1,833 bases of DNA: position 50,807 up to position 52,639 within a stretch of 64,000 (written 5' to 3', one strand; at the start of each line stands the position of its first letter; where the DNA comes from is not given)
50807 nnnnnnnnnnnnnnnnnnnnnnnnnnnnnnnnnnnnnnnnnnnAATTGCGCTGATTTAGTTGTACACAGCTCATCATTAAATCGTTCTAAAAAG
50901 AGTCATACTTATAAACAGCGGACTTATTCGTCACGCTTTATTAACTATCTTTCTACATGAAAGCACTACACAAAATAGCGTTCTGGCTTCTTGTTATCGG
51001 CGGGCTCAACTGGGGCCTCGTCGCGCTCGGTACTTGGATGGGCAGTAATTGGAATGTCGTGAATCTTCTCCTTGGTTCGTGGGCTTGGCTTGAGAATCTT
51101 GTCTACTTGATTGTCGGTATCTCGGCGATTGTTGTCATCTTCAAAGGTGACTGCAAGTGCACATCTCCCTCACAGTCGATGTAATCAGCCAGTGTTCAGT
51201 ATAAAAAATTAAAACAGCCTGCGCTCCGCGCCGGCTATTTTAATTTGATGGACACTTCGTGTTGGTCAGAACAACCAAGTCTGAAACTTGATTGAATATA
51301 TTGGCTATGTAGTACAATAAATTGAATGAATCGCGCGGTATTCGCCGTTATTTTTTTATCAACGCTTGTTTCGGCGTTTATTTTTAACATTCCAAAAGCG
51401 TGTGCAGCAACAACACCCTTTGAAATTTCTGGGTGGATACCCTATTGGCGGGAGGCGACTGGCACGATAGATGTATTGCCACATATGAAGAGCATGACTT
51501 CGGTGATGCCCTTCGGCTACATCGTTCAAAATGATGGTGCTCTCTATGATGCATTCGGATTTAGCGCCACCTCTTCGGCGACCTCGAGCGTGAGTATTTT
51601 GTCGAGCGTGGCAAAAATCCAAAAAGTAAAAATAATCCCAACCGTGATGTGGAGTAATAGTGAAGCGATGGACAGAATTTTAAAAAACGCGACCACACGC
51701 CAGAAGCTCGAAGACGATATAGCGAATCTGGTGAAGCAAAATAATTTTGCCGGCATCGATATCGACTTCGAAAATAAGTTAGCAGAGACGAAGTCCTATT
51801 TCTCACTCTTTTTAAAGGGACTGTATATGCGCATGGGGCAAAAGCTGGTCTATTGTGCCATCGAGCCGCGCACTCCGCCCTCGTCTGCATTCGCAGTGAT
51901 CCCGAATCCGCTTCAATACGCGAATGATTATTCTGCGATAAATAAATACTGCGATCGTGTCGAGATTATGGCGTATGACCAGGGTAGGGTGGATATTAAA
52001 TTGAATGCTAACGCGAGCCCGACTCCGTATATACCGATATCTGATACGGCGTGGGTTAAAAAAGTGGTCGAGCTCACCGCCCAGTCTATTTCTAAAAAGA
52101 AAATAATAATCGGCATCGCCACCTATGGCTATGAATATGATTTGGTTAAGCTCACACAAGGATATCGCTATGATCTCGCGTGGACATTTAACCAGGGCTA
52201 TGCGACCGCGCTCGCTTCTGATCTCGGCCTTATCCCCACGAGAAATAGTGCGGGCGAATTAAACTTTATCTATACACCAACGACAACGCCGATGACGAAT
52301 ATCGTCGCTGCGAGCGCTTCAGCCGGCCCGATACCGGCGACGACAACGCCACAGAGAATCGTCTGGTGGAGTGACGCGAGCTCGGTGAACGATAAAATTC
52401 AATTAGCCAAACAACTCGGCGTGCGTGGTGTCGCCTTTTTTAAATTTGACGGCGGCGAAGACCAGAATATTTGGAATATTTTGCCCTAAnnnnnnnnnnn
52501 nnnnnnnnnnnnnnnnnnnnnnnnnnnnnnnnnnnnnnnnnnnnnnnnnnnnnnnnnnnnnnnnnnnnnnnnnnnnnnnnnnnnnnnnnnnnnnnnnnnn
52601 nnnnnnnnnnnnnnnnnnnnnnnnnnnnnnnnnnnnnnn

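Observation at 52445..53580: SPFH lipoprotein gene flanked by a duplicated copy of the GH18 gene's 3' end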

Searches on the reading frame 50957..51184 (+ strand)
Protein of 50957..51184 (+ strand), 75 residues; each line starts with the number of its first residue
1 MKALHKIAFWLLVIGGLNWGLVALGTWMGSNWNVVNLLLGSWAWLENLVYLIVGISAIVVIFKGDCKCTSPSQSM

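Call 6: search_protein_families(library=pfam, proteins=[window:50957-51184:+], max_evalue=0.01)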
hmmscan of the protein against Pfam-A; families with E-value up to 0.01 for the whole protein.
window:50957-51184:+ (75 aa): 1 family
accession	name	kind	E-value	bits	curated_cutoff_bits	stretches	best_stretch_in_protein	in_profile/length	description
PF04070.17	DUF378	-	3.3e-13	49.7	25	1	2-62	1-57/60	Domain of unknown function (DUF378)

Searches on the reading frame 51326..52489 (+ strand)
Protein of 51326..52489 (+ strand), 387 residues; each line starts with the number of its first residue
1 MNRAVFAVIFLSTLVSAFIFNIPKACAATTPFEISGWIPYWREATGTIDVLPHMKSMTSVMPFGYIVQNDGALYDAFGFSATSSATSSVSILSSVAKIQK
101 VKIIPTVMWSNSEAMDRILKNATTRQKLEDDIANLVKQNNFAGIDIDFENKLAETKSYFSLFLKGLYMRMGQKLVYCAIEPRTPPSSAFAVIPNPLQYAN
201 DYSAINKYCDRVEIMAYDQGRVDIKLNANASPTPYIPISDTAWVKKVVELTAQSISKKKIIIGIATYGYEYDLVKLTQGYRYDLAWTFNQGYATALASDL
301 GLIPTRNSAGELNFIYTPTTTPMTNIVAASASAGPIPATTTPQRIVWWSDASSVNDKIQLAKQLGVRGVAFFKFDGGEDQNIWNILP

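Call 6: search_protein_families(library=pfam, proteins=[window:51326-52489:+], max_evalue=0.01)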
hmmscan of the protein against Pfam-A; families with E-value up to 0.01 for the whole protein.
window:51326-52489:+ (387 aa): 1 family
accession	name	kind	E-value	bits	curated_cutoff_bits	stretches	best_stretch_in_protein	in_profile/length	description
PF00704.34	Glyco_hydro_18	-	9.7e-23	81.7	29.6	1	100-375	64-315/317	Glycosyl hydrolases family 18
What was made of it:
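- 51326..52489 (+): GH18 glycoside hydrolase gene (387 aa), intact, with a signal-peptide-like N-terminus and the DIDFE catalytic motif. PF00704, E=1e-22 (call 6).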

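Call 8: find_encoding_contigs(protein=window:51326-52489:+, flank=6000, max_places=10)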
Protein window:51326-52489:+ (387 aa): 2 contigs read that carry it; 1 place shown.
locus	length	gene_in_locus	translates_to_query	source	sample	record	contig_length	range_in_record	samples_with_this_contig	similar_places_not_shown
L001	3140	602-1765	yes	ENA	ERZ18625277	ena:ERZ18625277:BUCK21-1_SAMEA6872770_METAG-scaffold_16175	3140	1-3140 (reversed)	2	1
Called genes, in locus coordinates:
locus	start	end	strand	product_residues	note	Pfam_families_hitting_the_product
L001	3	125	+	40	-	?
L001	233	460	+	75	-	PF04070:DUF378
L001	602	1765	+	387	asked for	PF00704:Glyco_hydro_18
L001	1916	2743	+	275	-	PF01145:Band_7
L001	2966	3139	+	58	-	?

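Call 10: find_homologous_proteins(query=window:51326-52489:+, max_evalue=1e-10)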
Query window:51326-52489:+ (387 aa): 2659 proteins with E <= 1e-10 among 6638 candidates; the best 120 are listed.
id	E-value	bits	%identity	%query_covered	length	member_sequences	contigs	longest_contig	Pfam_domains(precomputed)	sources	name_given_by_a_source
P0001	2.2e-188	644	71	100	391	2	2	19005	PF00704.35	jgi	jgi:spore germination protein YaaH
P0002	1.8e-180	618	69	100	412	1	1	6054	PF00704.35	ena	-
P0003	4.4e-179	613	70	100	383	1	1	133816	PF00704.35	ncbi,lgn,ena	-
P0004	4.1e-171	587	66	100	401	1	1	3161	PF00704.35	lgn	-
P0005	1.3e-168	579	69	95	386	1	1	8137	PF00704.35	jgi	-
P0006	7.7e-168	576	65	100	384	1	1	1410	PF00704.35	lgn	-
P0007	8.1e-166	570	68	92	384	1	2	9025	PF00704.35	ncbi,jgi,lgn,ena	ncbi:MAG: glycosyl hydrolase family 18 protein [Candidatus Paceibacterota bacterium]|jgi:spore germi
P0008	7.2e-165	566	65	100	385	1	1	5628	PF00704.35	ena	-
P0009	7.6e-165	566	64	100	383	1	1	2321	PF00704.35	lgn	-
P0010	6.1e-164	563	66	97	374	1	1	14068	PF00704.35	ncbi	-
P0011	1.0e-163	563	63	100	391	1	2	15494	PF00704.35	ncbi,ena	-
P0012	5.5e-163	560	65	100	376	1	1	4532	PF00704.35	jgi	jgi:spore germination protein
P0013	1.5e-161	556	64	100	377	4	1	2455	PF00704.35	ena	-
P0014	2.8e-161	555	65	100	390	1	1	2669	PF00704.35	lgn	-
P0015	2.3e-160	552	68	94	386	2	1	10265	PF00704.35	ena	-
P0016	2.6e-160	551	66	100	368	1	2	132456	PF00704.35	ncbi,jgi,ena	jgi:spore germination protein YaaH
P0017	2.7e-160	551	66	94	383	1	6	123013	PF00704.35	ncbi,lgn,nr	ncbi:hypothetical protein HYV30_03960 [Candidatus Kaiserbacteria bacterium]|nr:hypothetical protein 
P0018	1.1e-159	549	64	100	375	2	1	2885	PF00704.35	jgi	jgi:spore germination protein YaaH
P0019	1.1e-158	546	66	93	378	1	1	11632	PF00704.35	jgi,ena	-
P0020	9.9e-158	543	62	100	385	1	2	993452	PF00704.35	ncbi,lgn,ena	ncbi:MAG: glycosyl hydrolase family 18 protein [Minisyncoccia bacterium]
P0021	2.4e-157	542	60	100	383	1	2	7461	PF00704.35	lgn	-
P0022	4.4e-157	541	63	100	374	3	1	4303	PF00704.35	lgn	-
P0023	7.8e-157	540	67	92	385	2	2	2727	PF00704.35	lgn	-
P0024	2.6e-156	538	66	94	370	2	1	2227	PF00704.35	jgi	jgi:spore germination protein YaaH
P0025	6.8e-156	537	63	100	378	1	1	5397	PF00704.35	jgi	jgi:spore germination protein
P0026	9.6e-156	536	64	95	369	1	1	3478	PF00704.35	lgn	-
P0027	1.7e-155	536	63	96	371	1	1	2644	PF00704.35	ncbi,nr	ncbi:MAG: glycosyl hydrolase family 18 protein [Patescibacteria group bacterium]|nr:glycosyl hydrola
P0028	2.7e-155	535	65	92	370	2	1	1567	PF00704.35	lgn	-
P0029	5.2e-155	534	62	100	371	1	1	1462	PF00704.35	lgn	-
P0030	1.1e-154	533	64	94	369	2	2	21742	PF00704.35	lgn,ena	-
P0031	1.2e-154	533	65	94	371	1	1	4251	PF00704.35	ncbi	-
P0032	2.0e-154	532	65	92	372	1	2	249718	PF00704.35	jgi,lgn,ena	jgi:spore germination protein YaaH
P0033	4.6e-154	531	64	93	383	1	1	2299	PF00704.35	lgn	-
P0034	6.0e-154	530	62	100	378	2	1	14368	PF00704.35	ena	-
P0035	8.7e-154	530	64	92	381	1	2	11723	PF00704.35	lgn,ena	-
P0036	1.5e-153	529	61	100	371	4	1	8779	PF00704.35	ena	-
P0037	1.9e-153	529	63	94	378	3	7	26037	PF00704.35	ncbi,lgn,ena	-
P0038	3.1e-153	528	63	97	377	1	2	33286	PF00704.35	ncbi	ncbi:MAG: glycosyl hydrolase family 18 protein [Minisyncoccia bacterium]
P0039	7.9e-153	527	62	100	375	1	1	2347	PF00704.35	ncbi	-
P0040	1.1e-152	526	63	93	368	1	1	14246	PF00704.35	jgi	jgi:spore germination protein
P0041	1.3e-152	526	64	94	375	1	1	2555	PF00704.35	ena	-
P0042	2.5e-152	525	61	100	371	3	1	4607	PF00704.35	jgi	-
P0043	2.6e-152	525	63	96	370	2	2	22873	PF00704.35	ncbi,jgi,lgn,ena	ncbi:MAG: glycosyl hydrolase family 18 protein [Candidatus Paceibacterota bacterium]|jgi:spore germi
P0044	5.3e-152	524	62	94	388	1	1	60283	PF00704.35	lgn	-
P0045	5.4e-152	524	62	100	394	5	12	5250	PF00704.35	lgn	-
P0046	6.1e-152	524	62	97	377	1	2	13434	PF00704.35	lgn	-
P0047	7.4e-152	524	63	96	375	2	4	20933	PF00704.35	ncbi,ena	-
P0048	1.0e-151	523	63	94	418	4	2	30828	PF00704.35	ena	-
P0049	1.2e-151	523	61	100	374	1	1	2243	PF00704.35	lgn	-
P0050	1.5e-151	523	61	98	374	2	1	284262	PF00704.35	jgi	jgi:spore germination protein YaaH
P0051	2.1e-151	522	61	94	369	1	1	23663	PF00704.35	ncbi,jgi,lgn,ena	jgi:spore germination protein YaaH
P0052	2.3e-151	522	63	96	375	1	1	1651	PF00704.35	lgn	-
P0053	2.3e-151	522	60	98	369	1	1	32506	PF00704.35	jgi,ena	-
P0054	3.1e-151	522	66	93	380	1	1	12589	PF00704.35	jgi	-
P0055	8.1e-151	520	61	97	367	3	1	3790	PF00704.35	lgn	-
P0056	9.5e-151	520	63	94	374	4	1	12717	PF00704.35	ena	-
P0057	1.0e-150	520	62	100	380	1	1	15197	PF00704.35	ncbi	-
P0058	1.1e-150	520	61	100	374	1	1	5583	PF00704.35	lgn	-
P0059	1.4e-150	519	62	95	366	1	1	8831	PF00704.35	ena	-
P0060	1.6e-150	519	65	92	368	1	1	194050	PF00704.35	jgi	jgi:spore germination protein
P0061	2.2e-150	519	61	100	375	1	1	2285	PF00704.35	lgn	-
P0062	2.2e-150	519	64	94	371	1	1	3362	PF00704.35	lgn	-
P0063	2.3e-150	519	62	100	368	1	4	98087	PF00704.35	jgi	jgi:spore germination protein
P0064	3.3e-150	518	63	92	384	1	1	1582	PF00704.35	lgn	-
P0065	6.2e-150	517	64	94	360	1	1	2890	PF00704.35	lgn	-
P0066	1.0e-149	517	62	100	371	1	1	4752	PF00704.35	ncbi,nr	ncbi:MAG: glycosyl hydrolase family 18 protein [bacterium]|nr:glycosyl hydrolase family 18 protein [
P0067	1.7e-149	516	62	100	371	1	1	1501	PF00704.35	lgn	-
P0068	1.8e-149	516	62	94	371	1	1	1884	PF00704.35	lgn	-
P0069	3.0e-149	515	61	97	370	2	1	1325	PF00704.35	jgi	jgi:spore germination protein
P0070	5.5e-149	514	59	100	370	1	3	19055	PF00704.35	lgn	-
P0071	1.5e-148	513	60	98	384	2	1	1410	PF00704.35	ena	-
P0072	1.6e-148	513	61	100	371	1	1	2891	PF00704.35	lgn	-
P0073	2.2e-148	512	59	100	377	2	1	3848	PF00704.35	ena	-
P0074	2.4e-148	512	63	92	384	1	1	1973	PF00704.35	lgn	-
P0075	3.9e-148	511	62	94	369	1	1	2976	PF00704.35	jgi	-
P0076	7.8e-148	510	61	100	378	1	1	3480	PF00704.35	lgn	-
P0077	8.9e-148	510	60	100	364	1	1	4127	PF00704.35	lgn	-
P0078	1.5e-147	509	60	98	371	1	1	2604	PF00704.35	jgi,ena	-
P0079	2.3e-147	509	61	100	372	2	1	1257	PF00704.35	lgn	-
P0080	6.7e-147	507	63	93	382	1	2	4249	PF00704.35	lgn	-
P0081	8.1e-147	507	61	97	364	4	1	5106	PF00704.35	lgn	-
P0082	1.7e-146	506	61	96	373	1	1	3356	PF00704.35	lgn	-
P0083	2.1e-146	506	59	97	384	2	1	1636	PF00704.35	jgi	jgi:spore germination protein YaaH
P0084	2.7e-146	505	59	100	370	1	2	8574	PF00704.35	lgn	-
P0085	1.9e-145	503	59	100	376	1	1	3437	PF00704.35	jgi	jgi:spore germination protein YaaH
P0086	1.9e-145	502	61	96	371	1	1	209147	PF00704.35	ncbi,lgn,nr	ncbi:MAG: glycosyl hydrolase family 18 protein [Candidatus Pacebacteria bacterium]|nr:glycosyl hydro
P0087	3.2e-145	502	63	93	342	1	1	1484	PF00704.35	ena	-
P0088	6.7e-145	501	62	93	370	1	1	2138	PF00704.35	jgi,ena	-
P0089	2.1e-144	499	63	92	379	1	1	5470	PF00704.35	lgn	-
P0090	2.6e-144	499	61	94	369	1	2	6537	PF00704.35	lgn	-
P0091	7.3e-144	497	60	99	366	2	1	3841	PF00704.35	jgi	jgi:spore germination protein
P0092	7.8e-144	497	59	100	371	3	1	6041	PF00704.35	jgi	-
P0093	2.2e-143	496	60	98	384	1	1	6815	PF00704.35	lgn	-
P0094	5.3e-143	494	58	100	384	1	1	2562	PF00704.35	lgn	-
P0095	8.6e-143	494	60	97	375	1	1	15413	PF00704.35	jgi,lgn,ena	-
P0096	4.0e-141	488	59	100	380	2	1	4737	PF00704.35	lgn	-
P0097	2.1e-136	473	58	92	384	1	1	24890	PF00704.35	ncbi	-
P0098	2.4e-136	473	67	84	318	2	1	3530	PF00704.35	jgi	-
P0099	7.2e-136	471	66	84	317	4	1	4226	PF00704.35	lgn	-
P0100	1.0e-135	470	55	98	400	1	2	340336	PF00704.35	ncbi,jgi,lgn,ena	-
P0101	3.1e-135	469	57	92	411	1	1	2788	PF00704.35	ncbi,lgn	ncbi:MAG TPA: glycosyl hydrolase family 18 protein [Candidatus Paceibacterota bacterium]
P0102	6.4e-135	468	57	94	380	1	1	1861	PF00704.35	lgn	-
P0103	7.0e-135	468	58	97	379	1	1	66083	PF00704.35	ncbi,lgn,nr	ncbi:hypothetical protein HYS79_02325 [Patescibacteria group bacterium]|nr:hypothetical protein [Pat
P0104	8.0e-135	468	57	92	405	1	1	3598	PF00704.35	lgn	-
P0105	1.0e-133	464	57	94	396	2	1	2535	PF00704.35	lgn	-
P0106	1.7e-133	463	53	98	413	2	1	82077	PF00704.35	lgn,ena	-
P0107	4.6e-133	462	56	94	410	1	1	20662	PF00704.35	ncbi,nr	ncbi:MAG: glycosyl hydrolase family 18 protein [Candidatus Pacebacteria bacterium]|nr:glycosyl hydro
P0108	9.8e-133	461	56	94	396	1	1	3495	PF00704.35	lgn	-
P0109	1.2e-132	460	54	100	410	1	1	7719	PF00704.35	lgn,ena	-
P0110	1.3e-132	460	56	97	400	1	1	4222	PF00704.35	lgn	-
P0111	1.3e-132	460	56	96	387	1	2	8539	PF00704.35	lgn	-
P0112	4.3e-132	459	57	100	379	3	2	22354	PF00704.35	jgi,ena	-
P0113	6.5e-132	458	60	94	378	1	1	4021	PF00704.35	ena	-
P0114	1.5e-131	457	62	87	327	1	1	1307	PF00704.35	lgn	-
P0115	2.5e-131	456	59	94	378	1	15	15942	PF00704.35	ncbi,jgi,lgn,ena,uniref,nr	ncbi:hypothetical protein A3D68_02500 [Candidatus Adlerbacteria bacterium RIFCSPHIGHO2_02_FULL_52_17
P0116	2.6e-131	456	59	94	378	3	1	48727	PF00704.35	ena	-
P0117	4.9e-131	455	53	100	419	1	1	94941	PF00704.35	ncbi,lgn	-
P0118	8.6e-131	454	60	92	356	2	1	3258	PF00704.35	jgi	-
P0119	9.0e-131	454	56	98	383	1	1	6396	PF00704.35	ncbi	-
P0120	1.2e-130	454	53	100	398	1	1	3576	PF00704.35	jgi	-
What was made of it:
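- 51326..52489 (+): Homologues of 53-71% identity are all from Patescibacteria/Paceibacteria (call 10).
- On 3'-tail displacement by homology-facilitated illegitimate recombination: The nearest GH18 locus is 71% identical (call 10).
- The closest GH18 is only 71% identical (call 10), so the event cannot be reconstructed.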

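Call 12: find_encoding_contigs(protein=P0001, flank=5000, max_places=3)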
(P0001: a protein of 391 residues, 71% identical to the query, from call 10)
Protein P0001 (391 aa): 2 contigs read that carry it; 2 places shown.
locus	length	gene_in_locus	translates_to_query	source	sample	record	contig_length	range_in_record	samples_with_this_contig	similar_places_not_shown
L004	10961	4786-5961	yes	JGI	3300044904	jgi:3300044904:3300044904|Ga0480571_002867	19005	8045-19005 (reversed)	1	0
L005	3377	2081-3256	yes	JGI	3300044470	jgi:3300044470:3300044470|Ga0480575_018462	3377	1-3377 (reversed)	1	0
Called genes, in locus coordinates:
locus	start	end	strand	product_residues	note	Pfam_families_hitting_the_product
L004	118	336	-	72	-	-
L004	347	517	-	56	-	-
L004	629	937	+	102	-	PF00166:Cpn10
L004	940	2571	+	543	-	PF00118:Cpn60_TCP1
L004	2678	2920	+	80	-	PF04070:DUF378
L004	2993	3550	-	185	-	-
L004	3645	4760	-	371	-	-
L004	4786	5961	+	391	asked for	PF00704:Glyco_hydro_18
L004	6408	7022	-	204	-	PF00156:Pribosyltran (weak)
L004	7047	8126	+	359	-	PF11104:PilM_2, PF14450:FtsA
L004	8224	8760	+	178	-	-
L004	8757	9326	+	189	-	PF04350:PilO (faint)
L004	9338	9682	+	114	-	-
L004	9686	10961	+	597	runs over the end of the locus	PF05157:MshEN, PF00437:T2SSE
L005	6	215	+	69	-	PF04070:DUF378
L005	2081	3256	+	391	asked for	PF00704:Glyco_hydro_18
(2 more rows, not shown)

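Call 13: find_encoding_contigs(protein=P0003, flank=5000, max_places=3)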
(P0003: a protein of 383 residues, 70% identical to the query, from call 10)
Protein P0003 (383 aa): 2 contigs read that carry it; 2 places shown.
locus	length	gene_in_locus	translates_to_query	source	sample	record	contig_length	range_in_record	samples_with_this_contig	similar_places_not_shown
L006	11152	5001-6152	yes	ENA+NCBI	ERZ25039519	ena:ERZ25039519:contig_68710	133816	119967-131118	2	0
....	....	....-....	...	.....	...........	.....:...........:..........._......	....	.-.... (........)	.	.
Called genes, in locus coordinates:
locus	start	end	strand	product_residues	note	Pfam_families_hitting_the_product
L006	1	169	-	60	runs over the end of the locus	-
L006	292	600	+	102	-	PF00166:Cpn10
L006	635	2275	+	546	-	PF00118:Cpn60_TCP1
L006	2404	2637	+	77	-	PF04070:DUF378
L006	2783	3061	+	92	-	-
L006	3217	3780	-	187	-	-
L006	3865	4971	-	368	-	-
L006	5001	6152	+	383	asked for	PF00704:Glyco_hydro_18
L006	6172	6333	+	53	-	-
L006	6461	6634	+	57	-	PF17253:DUF5320 (weak)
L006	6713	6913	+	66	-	PF02001:DUF134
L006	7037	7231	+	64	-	-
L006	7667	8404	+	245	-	PF02195:ParB_N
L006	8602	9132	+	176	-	PF01555:N6_N4_Mtase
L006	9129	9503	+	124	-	-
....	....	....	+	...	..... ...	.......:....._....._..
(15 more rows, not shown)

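Call 33: find_related_loci(query=A3, collection=metagenome_contigs, flank=7000)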
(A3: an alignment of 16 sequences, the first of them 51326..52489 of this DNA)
Query A3 (387 aa) in metagenome_contigs; peptide patterns used: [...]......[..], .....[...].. (x = any residue, [..] = any of these).
259 stretches matched a pattern; 172 encode a relative of the query (tblastn E <= 1e-3); the best 80 are kept; 80 distinct loci.
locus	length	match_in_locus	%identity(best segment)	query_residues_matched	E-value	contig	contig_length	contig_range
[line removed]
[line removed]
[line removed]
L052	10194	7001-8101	66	14-387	3e-164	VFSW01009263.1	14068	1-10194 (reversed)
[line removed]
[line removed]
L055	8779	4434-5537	61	1-387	2e-161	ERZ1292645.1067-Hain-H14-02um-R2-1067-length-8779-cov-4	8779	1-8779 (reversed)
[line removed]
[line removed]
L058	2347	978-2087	62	1-387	1e-170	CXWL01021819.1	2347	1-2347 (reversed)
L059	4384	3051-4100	64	30-387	6e-163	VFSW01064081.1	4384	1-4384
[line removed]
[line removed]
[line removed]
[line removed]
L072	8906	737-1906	55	12-386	1e-133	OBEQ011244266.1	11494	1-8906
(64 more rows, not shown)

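Call 48: search_protein_families(library=ncbifam, proteins=[window:51326-52489:+], max_evalue=0.01)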
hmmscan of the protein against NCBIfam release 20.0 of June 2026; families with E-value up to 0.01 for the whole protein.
window:51326-52489:+ (387 aa): 0 families

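Call 82: search_protein_families(library=pfam, proteins=[L072:2008-2514:-, L072:2601-4667:-, L072:4769-5767:+], max_evalue=0.001)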
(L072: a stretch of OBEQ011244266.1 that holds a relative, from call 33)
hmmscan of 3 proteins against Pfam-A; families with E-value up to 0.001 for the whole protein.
L072:2008-2514:- (168 aa): 1 family
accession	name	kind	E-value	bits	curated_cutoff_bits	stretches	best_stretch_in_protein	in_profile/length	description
PF01936.24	NYN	-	2.8e-11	44.5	24.2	1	12-127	5-118/145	NYN domain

L072:2601-4667:- (688 aa): 4 families
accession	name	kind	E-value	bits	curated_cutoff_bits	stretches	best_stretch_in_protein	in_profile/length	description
PF14882.11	INT_rpt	-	2.2e-31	108.3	26.5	1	426-475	2-55/55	Integrase repeat unit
PF04851.21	ResIII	-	4.1e-20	72.8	22.5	1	3-149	3-164/164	Type III restriction enzyme, res subunit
PF00271.37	Helicase_C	-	5.3e-11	43.2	23.5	1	225-326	4-110/110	Helicase conserved C-terminal domain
PF18766.7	SWI2_SNF2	-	2e-05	24.8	26.7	1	48-203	47-212/221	SWI2/SNF2 ATPase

L072:4769-5767:+ (332 aa): 6 families
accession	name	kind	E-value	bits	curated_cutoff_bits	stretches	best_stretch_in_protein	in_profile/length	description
PF00005.33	ABC_tran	-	2.5e-32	112.8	25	1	27-171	1-137/137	ABC transporter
PF13304.12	AAA_21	-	3.2e-14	54.2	27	1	131-200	226-298/304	AAA domain, putative AbiEii toxin, Type IV TA system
PF13732.12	DrrA1-3_C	-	2.2e-07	31.9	27.4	1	224-314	1-80/81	ATP-binding protein DrrA1-3-like, C-terminal domain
PF02702.23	KdpD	-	6.7e-05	22.8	26.1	1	131-218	53-143/210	Osmosensitive K+ channel His kinase sensor domain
PF13191.12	AAA_16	-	0.00035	21.6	32.6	0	37-191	22-158/167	AAA ATPase domain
PF02463.25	SMC_N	-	0.00045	20.2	40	0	151-206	149-206/220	RecF/RecN/SMC N terminal domain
